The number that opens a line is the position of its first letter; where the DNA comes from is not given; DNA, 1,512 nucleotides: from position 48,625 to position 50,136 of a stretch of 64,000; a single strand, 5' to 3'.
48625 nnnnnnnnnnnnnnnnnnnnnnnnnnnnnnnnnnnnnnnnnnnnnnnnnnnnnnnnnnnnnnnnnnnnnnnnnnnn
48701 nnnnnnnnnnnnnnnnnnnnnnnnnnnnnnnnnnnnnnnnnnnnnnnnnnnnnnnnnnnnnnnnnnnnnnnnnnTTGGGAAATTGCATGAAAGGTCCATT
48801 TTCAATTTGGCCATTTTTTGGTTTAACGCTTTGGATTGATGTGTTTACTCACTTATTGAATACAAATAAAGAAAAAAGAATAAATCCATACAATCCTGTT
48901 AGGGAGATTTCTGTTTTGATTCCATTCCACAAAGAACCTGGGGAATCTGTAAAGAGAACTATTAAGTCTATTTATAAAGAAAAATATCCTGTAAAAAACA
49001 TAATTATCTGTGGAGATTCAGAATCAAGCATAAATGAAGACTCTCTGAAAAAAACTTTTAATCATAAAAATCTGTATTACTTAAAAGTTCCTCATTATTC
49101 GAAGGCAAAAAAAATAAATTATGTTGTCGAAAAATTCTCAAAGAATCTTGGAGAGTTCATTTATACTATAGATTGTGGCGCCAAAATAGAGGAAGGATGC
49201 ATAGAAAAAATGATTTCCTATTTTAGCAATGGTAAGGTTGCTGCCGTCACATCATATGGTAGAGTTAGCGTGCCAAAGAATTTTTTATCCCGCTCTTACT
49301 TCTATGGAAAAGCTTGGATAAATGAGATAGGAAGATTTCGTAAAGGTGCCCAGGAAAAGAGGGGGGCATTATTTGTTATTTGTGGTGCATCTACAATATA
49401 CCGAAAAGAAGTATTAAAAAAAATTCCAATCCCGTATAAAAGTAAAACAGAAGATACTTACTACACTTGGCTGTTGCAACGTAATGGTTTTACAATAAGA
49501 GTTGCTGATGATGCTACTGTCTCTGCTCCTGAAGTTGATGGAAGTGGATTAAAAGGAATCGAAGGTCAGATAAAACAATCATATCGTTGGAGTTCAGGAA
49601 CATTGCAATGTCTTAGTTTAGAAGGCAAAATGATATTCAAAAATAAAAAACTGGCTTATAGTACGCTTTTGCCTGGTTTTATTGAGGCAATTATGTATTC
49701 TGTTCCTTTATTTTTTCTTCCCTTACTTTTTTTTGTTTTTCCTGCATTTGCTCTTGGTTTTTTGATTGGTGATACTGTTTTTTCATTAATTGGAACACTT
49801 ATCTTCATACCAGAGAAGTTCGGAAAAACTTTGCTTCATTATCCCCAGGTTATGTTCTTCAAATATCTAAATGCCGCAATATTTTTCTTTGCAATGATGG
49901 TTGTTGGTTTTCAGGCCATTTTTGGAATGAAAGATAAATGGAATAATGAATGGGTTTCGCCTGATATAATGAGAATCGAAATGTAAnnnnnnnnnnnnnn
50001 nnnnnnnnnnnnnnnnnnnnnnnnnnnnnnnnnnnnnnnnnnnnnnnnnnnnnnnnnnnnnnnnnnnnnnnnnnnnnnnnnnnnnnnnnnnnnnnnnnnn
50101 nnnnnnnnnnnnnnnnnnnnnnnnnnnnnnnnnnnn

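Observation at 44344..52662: Synthase-dependent amino-sugar polysaccharide locus (processive GT2 + secreted CE4 deacetylase + GH18-like + LmbE) in a reduced archaeon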

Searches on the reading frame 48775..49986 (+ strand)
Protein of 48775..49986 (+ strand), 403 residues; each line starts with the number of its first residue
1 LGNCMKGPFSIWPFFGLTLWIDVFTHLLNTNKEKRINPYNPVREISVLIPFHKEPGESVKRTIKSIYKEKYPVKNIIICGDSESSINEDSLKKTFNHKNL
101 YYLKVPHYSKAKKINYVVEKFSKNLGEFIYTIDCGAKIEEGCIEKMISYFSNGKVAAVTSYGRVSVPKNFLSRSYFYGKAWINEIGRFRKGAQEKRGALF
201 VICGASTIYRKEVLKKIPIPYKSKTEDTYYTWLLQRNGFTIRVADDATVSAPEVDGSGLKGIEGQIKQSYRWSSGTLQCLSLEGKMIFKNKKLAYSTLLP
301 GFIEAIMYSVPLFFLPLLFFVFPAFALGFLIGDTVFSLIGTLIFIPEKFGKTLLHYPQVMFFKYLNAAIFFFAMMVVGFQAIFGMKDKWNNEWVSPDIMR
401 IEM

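Call 3: search_protein_families(library=pfam, proteins=[window:48775-49986:+], max_evalue=0.01)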
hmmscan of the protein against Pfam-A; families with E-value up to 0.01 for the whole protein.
window:48775-49986:+ (403 aa): 4 families
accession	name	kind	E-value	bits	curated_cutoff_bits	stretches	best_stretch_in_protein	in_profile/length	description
PF00535.33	Glycos_transf_2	-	9.5e-12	45.6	23.3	1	46-217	1-167/168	Glycosyl transferase family 2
PF13632.12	Glyco_trans_2_3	-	1.2e-08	35.4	27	1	129-331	2-189/198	Glycosyl transferase family group 2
PF13641.12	Glyco_tranf_2_3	-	9.6e-08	32.8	27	1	45-274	3-229/230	Glycosyltransferase like family 2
PF13506.12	Glyco_transf_21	-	0.00015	21.8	21.7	1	111-247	16-150/174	Glycosyl transferase family 21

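Call 4: search_protein_families(library=ncbifam, proteins=[window:48775-49986:+], max_evalue=0.01)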
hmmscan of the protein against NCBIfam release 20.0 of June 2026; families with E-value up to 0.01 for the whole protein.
window:48775-49986:+ (403 aa): 6 families
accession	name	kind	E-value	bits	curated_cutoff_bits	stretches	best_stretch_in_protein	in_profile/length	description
TIGR03937.1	PgaC_IcaA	equivalog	2.5e-23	82.7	422.3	1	31-321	33-315/407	poly-beta-1,6-N-acetyl-D-glucosamine synthase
TIGR03111.1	glyc2_xrt_Gpos1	hypoth_equivalog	1.3e-10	40.7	363.95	1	25-330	31-336/439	TIGR03111 family XrtG-associated glycosyltransferase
TIGR04242.1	nodulat_NodC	equivalog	2.8e-08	33.1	550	1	31-250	36-263/395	chitooligosaccharide synthase NodC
TIGR03030.1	CelA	equivalog_domain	1.2e-06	26.8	699.1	1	43-322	131-426/714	UDP-forming cellulose synthase catalytic subunit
NF050050.1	ProtGlycPglI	equivalog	0.0022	17.4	500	1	44-153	3-111/306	GalNAc(5)-diNAcBac-PP-undecaprenol beta-1,3-glucosyltransferase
NF041865.1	EpsU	equivalog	0.0028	16.7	700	1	26-290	22-279/394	exopolysaccharide biosynthesis GT2 family glycosyltransferase EpsU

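Call 5: search_solved_structures(query=window:48775-49986:+, max_evalue=0.01, show_alignments=3)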
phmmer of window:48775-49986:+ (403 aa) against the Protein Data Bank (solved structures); distinct sequences matched with E-value up to 0.01: 3.
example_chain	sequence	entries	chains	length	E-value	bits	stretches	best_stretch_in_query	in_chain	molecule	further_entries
7lby_A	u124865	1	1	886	1.9e-06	30.4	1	45-322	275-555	Cellulose synthase catalytic subunit [UDP-forming]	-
9b8v_E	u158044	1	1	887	1.9e-06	30.4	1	45-322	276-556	Cellulose synthase catalytic subunit [UDP-forming]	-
9fmv_A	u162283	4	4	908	2e-06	30.3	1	45-322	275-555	Cellulose synthase catalytic subunit [UDP-forming]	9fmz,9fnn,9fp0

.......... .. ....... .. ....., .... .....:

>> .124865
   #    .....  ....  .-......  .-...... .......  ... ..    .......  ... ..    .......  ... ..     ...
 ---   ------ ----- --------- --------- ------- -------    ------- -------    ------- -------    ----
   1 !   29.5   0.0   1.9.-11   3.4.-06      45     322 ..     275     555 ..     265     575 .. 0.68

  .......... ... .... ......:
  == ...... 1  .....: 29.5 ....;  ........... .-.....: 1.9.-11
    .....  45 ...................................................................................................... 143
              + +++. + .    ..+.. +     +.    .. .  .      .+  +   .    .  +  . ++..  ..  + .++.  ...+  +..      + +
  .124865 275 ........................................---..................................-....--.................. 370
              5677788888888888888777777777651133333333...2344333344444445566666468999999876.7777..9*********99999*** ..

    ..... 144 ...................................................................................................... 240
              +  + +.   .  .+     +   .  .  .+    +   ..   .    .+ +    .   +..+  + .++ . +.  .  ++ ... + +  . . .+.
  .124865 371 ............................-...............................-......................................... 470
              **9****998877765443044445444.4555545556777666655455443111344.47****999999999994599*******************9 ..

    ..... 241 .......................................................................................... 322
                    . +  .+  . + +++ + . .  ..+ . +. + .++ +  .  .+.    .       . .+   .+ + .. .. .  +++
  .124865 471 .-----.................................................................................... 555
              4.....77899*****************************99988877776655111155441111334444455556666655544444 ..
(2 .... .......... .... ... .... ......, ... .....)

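Call 11: find_homologous_proteins(query=window:48775-49986:+, max_evalue=0.00001)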
Query window:48775-49986:+ (403 aa): 91 proteins with E <= 0.00001 among 2880 candidates.
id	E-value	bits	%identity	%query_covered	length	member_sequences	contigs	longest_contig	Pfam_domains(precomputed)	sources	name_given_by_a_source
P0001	6.5e-245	831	88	99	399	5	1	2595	PF13632.13,PF13506.14,PF13641.13,PF00535.33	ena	-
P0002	2.2e-210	717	76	99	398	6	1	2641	PF13632.13,PF13506.14,PF13641.13,PF00535.33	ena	-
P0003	7.6e-179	613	66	98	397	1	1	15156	PF13632.13,PF13506.14,PF13641.13,PF00535.33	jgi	-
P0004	2.8e-176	605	67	98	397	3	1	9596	PF13632.13,PF13506.14,PF13641.13,PF00535.33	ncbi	-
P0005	4.8e-176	604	67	97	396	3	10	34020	PF13632.13,PF13641.13,PF00535.33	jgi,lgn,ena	-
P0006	1.1e-175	603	64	97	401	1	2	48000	PF13632.13,PF13506.14,PF13641.13,PF00535.33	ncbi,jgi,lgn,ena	-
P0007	1.5e-175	602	66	97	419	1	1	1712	PF13632.13,PF13506.14,PF13641.13,PF00535.33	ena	-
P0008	5.0e-175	600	64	98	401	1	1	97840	PF13632.13,PF13506.14,PF13641.13,PF00535.33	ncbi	-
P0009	2.0e-174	599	65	97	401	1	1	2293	PF13632.13,PF13506.14,PF13641.13,PF00535.33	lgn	-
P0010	5.3e-173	594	64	97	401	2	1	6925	PF13632.13,PF13506.14,PF13641.13,PF00535.33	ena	-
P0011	2.5e-172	592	62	98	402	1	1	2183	PF13632.13,PF13506.14,PF13641.13,PF00535.33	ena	-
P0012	1.1e-171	589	63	97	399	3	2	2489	PF13632.13,PF13506.14,PF13641.13,PF00535.33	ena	-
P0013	1.6e-171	589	64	98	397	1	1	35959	PF13632.13,PF13506.14,PF13641.13,PF00535.33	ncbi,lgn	ncbi:MAG: glycosyltransferase family 2 protein [Candidatus Pacearchaeota archaeon]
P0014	9.7e-171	586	61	98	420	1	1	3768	PF13632.13,PF13506.14,PF13641.13,PF00535.33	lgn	-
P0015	4.0e-170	584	62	98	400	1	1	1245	PF13632.13,PF13506.14,PF13641.13,PF00535.33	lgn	-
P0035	5.1e-159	548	61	97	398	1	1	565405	PF13632.13,PF13506.14,PF13641.13,PF00535.33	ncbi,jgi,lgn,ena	ncbi:MAG: glycosyltransferase family 2 protein [Candidatus Pacearchaeota archaeon]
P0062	3.6e-139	482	53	97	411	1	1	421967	PF13632.13,PF13506.14,PF13641.13,PF00535.33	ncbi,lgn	-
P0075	1.1e-67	247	40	88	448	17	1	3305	PF13632.13,PF13506.14,PF13641.13,PF00535.33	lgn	-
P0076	2.3e-65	239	35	97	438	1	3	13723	PF13632.13,PF13506.14,PF13641.13,PF00535.33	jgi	jgi:cellulose synthase/poly-beta-1,6-N-acetylglucosamine synthase-like glycosyltransferase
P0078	3.5e-62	229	35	89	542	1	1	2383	PF13673.14,PF13632.13,PF13506.14,PF13641.13,PF13508.14,PF08445.17,PF00535.33,PF00583.32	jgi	jgi:cellulose synthase/poly-beta-1,6-N-acetylglucosamine synthase-like glycosyltransferase/ribosomal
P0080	5.1e-13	67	28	66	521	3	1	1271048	PF13632.13,PF10111.15,PF13506.14,PF13641.13,PF03142.22,PF01644.24,PF00535.33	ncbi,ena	-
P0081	7.8e-10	56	27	59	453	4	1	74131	PF13632.13,PF10111.15,PF13506.14,PF13641.13,PF03142.22,PF01644.24,PF00535.33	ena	-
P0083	2.9e-8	51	25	72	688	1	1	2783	PF13632.13,PF10111.15,PF13506.14,PF13641.13,PF01522.27,PF03142.22,PF01644.24,PF00535.33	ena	-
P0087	1.4e-7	49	25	63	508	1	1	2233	PF13632.13,PF10111.15,PF13506.14,PF13641.13,PF03142.22,PF01644.24,PF00535.33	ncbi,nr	ncbi:MAG TPA: glycosyltransferase, partial [Sphingomonas sp.]|nr:glycosyltransferase [Sphingomonas s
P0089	5.6e-7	47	26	61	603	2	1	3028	PF13632.13,PF10111.15,PF13506.14,PF13641.13,PF01522.27,PF03142.22,PF01644.24,PF00535.33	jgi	jgi:hypothetical protein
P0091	6.5e-6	44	22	78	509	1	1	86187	PF13632.13,PF10111.15,PF13506.14,PF13641.13,PF03142.22,PF01644.24,PF00535.33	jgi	jgi:cellulose synthase/poly-beta-1,6-N-acetylglucosamine synthase-like glycosyltransferase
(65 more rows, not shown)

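Call 13: find_encoding_contigs(protein=P0035, flank=10000, max_places=2)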
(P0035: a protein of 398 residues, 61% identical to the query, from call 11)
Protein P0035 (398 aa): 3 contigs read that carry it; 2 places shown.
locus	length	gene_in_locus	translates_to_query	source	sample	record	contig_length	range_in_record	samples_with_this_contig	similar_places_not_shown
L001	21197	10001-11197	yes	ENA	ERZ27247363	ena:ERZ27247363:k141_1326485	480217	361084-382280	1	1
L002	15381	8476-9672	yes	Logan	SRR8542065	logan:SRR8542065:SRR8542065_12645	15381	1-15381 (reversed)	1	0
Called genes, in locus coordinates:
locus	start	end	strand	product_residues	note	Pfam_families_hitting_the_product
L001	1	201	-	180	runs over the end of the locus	-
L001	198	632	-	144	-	-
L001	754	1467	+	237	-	PF01978:TrmB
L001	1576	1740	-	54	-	-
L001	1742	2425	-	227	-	-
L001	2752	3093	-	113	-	-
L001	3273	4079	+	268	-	PF13495:Phage_int_SAM_4, PF00589:Phage_integrase, PF22823:MrpR_C_cat (weak)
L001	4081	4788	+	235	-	PF00590:TP_methylase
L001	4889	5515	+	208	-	PF02585:PIG-L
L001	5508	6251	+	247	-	PF08889:WbqC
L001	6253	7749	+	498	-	PF00583:Acetyltransf_1, PF13673:Acetyltransf_10, PF13508:Acetyltransf_7, PF01041:DegT_DnrJ_EryC1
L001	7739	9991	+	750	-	PF01522:Polysacc_deac_1 (weak)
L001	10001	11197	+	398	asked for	PF13506:Glyco_transf_21 (weak), PF00535:Glycos_transf_2, PF13641:Glyco_tranf_2_3 (weak), PF13632:Glyco_trans_2_3 (weak)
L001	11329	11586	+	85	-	-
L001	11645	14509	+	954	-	PF00133:tRNA-synt_1, PF01921:tRNA-synt_1f (faint), PF09334:tRNA-synt_1g, PF01406:tRNA-synt_1e, PF09334:tRNA-synt_1g, PF08264:Anticodon_1, PF19302:DUF5915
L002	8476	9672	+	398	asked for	PF13506:Glyco_transf_21 (weak), PF00535:Glycos_transf_2, PF13641:Glyco_tranf_2_3 (weak), PF13632:Glyco_trans_2_3 (weak)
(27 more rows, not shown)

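Call 14: find_encoding_contigs(protein=P0062, flank=10000, max_places=2)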
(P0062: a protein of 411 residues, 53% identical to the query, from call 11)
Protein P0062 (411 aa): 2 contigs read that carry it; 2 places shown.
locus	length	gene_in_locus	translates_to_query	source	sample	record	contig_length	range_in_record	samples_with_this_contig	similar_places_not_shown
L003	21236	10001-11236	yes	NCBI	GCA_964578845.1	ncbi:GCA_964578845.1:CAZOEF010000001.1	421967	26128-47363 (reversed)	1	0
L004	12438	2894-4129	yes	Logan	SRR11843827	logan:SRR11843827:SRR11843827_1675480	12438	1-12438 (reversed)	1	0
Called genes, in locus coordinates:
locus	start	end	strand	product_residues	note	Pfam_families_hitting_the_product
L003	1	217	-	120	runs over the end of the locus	-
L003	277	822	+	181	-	PF02572:CobA_CobO_BtuR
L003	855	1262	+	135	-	-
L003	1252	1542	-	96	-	-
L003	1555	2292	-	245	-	PF01026:TatD_DNase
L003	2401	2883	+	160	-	-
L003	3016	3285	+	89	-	PF01329:Pterin_4a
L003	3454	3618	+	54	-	-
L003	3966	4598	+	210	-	PF02585:PIG-L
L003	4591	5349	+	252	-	PF08889:WbqC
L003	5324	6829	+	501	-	PF00583:Acetyltransf_1, PF13673:Acetyltransf_10 (weak), PF13508:Acetyltransf_7 (weak), PF01041:DegT_DnrJ_EryC1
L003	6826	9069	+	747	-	PF01522:Polysacc_deac_1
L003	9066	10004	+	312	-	-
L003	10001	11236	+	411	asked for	PF13506:Glyco_transf_21 (weak), PF13641:Glyco_tranf_2_3, PF00535:Glycos_transf_2, PF13632:Glyco_trans_2_3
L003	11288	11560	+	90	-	-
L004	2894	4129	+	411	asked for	PF13506:Glyco_transf_21 (weak), PF13641:Glyco_tranf_2_3, PF00535:Glycos_transf_2, PF13632:Glyco_trans_2_3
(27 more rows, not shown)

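Call 33: find_related_loci(query=A4, collection=genome_contigs, flank=10000)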
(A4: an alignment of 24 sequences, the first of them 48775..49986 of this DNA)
Query A4 (403 aa) in genome_contigs; peptide patterns used: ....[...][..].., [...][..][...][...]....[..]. (x = any residue, [..] = any of these).
38 stretches matched a pattern; 21 encode a relative of the query (tblastn E <= 1e-3); 21 distinct loci.
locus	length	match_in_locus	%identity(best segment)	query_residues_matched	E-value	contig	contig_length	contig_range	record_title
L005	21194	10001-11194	64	2-397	4e-175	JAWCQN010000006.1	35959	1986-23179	MAG: Candidatus Pacearchaeota archaeon isolate JZ-2_201901_bins_85 JZ-2_201901_bins_85_scaffold_6, whole genome shotgun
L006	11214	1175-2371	61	5-402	2e-171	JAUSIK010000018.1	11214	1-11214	MAG: Nanoarchaeota archaeon isolate E14_metabat.bin.238 E14_k141_1770083, whole genome shotgun sequence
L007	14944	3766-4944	65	5-396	6e-170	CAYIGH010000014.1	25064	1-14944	MAG TPA_asm: Candidatus Woesearchaeota archaeon isolate ERP119705_co24_289 genome assembly, contig: NODE_2042_length_250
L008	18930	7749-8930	61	5-397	1e-167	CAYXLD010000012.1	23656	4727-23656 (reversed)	MAG TPA_asm: Candidatus Woesearchaeota archaeon isolate ERP125453_co1_526 genome assembly, contig: NODE_1972_length_2365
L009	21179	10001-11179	59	5-396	1e-164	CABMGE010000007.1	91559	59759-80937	uncultured archaeon isolate LFW-165_1 genome assembly, contig: LFW1651_15, whole genome shotgun sequence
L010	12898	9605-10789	64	2-396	3e-164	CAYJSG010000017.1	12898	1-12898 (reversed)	MAG TPA_asm: Candidatus Woesearchaeota archaeon isolate ERP125453_co1_184 genome assembly, contig: NODE_5327_length_1289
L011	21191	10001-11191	61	2-396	6e-162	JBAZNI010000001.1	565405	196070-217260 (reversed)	MAG: Candidatus Pacearchaeota archaeon isolate SO_2017_LW4_63 scaffold_44_c1_LW137-91_2017, whole genome shotgun sequenc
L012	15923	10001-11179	61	5-394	1e-161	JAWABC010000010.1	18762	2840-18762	MAG: Candidatus Nanoarchaeia archaeon isolate JZ-4_201709_bins_71 JZ-4_201709_bins_71_scaffold_10, whole genome shotgun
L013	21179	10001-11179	60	5-394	2e-158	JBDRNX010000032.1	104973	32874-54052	MAG: archaeon isolate MEGAHIT-group-1.920 k141_3114337, whole genome shotgun sequence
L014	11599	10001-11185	59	3-394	1e-158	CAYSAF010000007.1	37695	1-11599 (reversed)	MAG TPA_asm: Candidatus Woesearchaeota archaeon isolate binchicken_co266_186 genome assembly, contig: NODE_1925_length_3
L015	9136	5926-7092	60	5-393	4e-153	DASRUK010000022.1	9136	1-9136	MAG TPA_asm: Candidatus Nanoarchaeia archaeon isolate SMAG_U8018 k141_1029892, whole genome shotgun sequence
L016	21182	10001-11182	53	3-394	2e-143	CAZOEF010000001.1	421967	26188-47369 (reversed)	MAG TPA_asm: Candidatus Woesearchaeota archaeon isolate SRP263527_co2_228 genome assembly, contig: NODE_6_length_421967_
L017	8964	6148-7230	39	40-393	2e-75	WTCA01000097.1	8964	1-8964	MAG: archaeon isolate GLR71 c_000000721741, whole genome shotgun sequence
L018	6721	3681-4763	39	40-393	3e-75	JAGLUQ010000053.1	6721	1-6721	MAG: Candidatus Aenigmatarchaeota archaeon isolate RS_11_38 ZL20.bin.38.fa_53, whole genome shotgun sequence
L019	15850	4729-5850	36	17-395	2e-65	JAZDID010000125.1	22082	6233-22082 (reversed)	MAG: Nanoarchaeota archaeon isolate MEGAHIT-group-0.384 k141_5170769, whole genome shotgun sequence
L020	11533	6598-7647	35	40-395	2e-65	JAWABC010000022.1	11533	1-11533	MAG: Candidatus Nanoarchaeia archaeon isolate JZ-4_201709_bins_71 JZ-4_201709_bins_71_scaffold_22, whole genome shotgun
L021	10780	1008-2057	35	38-393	1e-63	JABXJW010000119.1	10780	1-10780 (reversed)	MAG: Desulfobacterales bacterium isolate CR_Bin_276 NODE_174_length_10780_cov_10.368775, whole genome shotgun sequence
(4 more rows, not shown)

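Call 41: search_solved_structures(query=A4, max_evalue=0.01, show_alignments=0)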
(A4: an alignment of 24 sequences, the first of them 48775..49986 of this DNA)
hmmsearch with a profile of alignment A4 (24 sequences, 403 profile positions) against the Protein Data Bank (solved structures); distinct sequences matched with E-value up to 0.01: 32.
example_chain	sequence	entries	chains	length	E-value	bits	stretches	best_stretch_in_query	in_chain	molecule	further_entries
2z87_A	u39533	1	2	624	8e-15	57.6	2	23-174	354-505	Chondroitin synthase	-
2z86_A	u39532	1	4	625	8.3e-15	57.5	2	23-174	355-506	Chondroitin synthase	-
7lby_A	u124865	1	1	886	1.4e-12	50.2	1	41-347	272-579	Cellulose synthase catalytic subunit [UDP-forming]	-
9b8v_E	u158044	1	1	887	1.4e-12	50.2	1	41-347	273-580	Cellulose synthase catalytic subunit [UDP-forming]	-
9fmv_A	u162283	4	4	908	1.5e-12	50.1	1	41-347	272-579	Cellulose synthase catalytic subunit [UDP-forming]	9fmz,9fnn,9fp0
6h1j_A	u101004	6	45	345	1.4e-10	43.6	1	35-292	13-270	Probable ss-1,3-N-acetylglucosaminyltransferase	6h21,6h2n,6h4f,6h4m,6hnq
6yv7_B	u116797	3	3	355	8e-10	41.1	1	41-160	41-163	Glycosyl transferase, family 2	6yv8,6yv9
6yv7_A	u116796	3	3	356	8e-10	41.1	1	41-160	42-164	Glycosyl transferase, family 2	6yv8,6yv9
26qs_A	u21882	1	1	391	1.2e-08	37.2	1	11-179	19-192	Ceramide glucosyltransferase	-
26qf_A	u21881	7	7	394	1.3e-08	37.2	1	11-179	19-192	Ceramide glucosyltransferase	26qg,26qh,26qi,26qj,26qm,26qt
5tze_C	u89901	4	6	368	1.4e-08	37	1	43-149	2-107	Glycosyl transferase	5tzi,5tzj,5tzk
5tz8_A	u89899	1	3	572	4.5e-08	35.4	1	43-149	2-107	Glycosyl transferase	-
3bcv_A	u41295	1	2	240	7.4e-08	34.7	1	41-148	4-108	Putative glycosyltransferase protein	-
6p61_A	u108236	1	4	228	1.1e-07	34.1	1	34-172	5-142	Glycosyltransferase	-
8vh7_A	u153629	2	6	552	1.3e-07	33.9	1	20-169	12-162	Heparosan synthase B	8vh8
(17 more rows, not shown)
